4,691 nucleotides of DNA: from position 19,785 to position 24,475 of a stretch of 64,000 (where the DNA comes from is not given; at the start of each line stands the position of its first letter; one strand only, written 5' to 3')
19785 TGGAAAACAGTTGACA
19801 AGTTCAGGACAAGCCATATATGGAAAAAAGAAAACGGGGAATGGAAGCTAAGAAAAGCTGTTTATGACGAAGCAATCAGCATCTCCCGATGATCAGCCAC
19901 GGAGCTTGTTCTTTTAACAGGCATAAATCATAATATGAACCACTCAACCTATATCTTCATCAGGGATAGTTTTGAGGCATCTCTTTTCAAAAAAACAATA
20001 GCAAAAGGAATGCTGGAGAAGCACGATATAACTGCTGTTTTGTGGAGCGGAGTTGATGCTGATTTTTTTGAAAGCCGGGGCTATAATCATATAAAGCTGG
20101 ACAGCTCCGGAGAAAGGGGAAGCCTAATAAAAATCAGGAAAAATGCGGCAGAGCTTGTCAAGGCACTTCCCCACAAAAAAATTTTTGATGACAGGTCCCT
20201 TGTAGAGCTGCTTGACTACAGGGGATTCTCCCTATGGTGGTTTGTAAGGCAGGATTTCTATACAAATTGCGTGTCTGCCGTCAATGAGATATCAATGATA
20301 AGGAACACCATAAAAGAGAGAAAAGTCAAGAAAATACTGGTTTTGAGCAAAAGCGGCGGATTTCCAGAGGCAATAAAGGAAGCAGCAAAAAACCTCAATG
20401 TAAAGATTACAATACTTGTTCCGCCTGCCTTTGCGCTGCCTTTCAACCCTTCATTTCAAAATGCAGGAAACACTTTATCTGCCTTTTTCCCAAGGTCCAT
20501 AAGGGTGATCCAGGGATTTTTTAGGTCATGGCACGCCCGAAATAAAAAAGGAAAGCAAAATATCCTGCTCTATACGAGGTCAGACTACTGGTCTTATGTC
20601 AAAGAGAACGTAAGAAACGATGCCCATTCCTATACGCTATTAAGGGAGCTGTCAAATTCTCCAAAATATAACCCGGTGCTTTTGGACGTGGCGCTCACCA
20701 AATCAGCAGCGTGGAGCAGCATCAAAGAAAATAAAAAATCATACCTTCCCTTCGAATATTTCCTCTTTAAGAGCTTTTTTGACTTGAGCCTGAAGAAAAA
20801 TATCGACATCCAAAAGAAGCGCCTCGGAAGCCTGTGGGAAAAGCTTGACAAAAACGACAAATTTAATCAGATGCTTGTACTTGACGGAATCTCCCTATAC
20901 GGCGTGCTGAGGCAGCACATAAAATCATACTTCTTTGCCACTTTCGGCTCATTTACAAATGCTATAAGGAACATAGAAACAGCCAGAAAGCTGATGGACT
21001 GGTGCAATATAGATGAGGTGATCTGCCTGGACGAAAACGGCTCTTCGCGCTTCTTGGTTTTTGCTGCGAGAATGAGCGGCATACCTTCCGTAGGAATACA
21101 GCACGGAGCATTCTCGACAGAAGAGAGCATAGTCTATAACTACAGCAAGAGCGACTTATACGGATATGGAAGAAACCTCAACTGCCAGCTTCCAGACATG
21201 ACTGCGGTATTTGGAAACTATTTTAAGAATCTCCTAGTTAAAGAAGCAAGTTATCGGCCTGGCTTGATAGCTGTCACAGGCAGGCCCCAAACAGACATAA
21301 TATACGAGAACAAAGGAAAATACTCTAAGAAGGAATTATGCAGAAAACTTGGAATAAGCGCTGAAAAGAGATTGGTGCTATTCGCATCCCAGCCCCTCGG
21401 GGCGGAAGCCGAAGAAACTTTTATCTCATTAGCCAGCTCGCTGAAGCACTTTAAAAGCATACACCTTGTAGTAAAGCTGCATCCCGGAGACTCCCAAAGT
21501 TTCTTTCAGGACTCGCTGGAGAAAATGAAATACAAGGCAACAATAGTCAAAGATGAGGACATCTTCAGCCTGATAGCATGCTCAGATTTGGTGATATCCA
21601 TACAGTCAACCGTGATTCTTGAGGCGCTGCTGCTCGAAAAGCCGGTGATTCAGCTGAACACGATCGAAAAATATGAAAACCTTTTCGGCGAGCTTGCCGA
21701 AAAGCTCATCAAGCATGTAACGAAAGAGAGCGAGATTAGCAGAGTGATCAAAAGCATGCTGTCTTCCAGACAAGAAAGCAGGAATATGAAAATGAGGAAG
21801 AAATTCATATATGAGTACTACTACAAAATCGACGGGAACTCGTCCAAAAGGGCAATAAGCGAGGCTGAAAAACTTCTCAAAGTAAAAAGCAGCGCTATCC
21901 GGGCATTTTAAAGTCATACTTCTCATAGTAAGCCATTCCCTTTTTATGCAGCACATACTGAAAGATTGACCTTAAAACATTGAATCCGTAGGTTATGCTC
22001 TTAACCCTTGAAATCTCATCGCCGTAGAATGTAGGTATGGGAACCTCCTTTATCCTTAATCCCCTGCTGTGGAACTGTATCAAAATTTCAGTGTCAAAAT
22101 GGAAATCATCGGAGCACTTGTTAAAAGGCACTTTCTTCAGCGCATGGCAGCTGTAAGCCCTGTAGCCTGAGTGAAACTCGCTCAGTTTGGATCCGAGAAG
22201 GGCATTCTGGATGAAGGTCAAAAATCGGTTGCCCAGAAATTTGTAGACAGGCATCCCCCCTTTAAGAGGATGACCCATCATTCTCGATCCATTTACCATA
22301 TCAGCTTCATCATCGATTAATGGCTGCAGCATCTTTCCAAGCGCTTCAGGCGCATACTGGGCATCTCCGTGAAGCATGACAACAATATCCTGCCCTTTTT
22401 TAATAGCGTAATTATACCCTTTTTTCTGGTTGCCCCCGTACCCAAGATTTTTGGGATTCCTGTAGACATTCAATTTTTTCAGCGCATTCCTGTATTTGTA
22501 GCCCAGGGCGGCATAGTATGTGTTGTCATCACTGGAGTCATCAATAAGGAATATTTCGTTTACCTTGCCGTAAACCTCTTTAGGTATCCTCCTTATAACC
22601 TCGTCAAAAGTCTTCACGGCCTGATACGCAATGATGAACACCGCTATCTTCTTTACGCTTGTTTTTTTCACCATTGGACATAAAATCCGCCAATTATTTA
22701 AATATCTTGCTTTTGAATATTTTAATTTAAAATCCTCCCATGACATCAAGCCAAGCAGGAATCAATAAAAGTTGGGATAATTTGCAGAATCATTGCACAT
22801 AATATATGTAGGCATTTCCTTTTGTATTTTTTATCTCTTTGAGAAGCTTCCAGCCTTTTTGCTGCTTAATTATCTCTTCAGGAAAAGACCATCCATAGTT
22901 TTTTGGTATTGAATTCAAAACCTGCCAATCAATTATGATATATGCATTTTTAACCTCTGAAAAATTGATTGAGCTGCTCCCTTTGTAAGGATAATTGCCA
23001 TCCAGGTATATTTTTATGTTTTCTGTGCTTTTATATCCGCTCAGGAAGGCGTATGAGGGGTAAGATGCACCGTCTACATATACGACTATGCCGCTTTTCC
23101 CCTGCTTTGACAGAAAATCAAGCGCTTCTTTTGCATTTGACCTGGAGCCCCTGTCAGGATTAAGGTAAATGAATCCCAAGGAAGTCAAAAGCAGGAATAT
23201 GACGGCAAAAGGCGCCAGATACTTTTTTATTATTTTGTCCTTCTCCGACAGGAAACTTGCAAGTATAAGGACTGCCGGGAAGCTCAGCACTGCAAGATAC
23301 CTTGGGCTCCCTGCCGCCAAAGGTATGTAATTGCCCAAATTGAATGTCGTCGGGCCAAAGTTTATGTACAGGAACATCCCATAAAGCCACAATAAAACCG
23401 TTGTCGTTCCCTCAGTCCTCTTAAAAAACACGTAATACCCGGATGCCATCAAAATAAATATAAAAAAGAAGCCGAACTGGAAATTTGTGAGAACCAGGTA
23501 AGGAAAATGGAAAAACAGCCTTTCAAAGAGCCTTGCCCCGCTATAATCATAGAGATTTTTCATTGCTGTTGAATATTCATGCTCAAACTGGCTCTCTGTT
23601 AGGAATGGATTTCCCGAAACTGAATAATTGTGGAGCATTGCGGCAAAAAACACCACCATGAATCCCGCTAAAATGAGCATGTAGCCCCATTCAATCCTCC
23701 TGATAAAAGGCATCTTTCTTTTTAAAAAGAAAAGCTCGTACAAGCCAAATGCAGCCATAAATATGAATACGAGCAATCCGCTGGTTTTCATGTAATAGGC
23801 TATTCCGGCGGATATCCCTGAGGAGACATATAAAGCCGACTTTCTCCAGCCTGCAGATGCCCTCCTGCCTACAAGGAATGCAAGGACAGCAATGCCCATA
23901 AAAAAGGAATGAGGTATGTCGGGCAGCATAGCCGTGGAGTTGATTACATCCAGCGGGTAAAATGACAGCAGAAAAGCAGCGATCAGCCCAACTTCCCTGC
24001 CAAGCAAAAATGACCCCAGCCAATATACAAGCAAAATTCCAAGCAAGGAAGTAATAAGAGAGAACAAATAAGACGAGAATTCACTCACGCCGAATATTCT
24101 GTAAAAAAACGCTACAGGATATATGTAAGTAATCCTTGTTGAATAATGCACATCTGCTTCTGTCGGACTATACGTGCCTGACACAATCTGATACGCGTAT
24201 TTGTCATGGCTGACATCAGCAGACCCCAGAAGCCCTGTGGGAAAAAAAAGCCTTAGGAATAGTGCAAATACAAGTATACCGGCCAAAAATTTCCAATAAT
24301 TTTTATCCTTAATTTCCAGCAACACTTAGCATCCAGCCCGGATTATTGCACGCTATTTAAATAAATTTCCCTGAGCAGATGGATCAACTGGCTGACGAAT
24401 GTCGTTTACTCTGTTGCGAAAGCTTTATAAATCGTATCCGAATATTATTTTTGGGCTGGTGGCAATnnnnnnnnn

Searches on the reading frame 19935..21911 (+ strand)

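Call 77: search_protein_families(library=pfam, proteins=[window:19935-21911:+], max_evalue=0.001)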
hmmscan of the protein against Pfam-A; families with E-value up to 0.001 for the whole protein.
window:19935-21911:+ (658 aa): 3 families
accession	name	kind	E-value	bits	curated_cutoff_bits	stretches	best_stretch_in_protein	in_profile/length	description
PF04464.20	Glyphos_transf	-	4.7e-11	42.7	22.1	1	437-640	152-361/367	CDP-Glycerol:Poly(glycerophosphate) glycerophosphotransferase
PF02350.25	Epimerase_2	-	8.3e-10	38.5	30.6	1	434-641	137-343/347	UDP-N-acetylglucosamine 2-epimerase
PF05159.20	Capsule_synth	-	0.00036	20.5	20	1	499-574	177-261/310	Capsule polysaccharide biosynthesis protein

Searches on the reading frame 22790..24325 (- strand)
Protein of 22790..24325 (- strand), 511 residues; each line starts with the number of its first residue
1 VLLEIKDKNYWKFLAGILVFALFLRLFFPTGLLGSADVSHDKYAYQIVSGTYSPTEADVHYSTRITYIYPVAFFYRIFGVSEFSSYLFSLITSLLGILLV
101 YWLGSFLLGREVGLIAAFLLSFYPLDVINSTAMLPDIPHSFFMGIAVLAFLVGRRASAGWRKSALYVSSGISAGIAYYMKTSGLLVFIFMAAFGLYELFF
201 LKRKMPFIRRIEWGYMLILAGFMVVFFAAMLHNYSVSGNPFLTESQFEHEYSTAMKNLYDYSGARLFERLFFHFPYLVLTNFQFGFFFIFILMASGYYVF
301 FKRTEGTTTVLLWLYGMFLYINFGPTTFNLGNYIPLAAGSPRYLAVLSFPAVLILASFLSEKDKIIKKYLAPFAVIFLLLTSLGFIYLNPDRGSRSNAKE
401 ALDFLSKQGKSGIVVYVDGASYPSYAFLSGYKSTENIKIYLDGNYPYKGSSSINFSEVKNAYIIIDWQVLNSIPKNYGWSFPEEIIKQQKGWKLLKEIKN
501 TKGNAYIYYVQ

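Call 77: search_protein_families(library=pfam, proteins=[window:22790-24325:-], max_evalue=0.001)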
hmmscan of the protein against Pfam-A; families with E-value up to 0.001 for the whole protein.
window:22790-24325:- (511 aa): 2 families
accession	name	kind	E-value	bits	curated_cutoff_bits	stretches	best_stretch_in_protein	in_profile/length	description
PF13231.12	PMT_2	-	1.4e-10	42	26.1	1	69-223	8-153/160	Dolichyl-phosphate-mannose-protein mannosyltransferase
PF02366.24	PMT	-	3e-09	37.3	22.7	1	71-225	70-227/245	Dolichyl-phosphate-mannose-protein mannosyltransferase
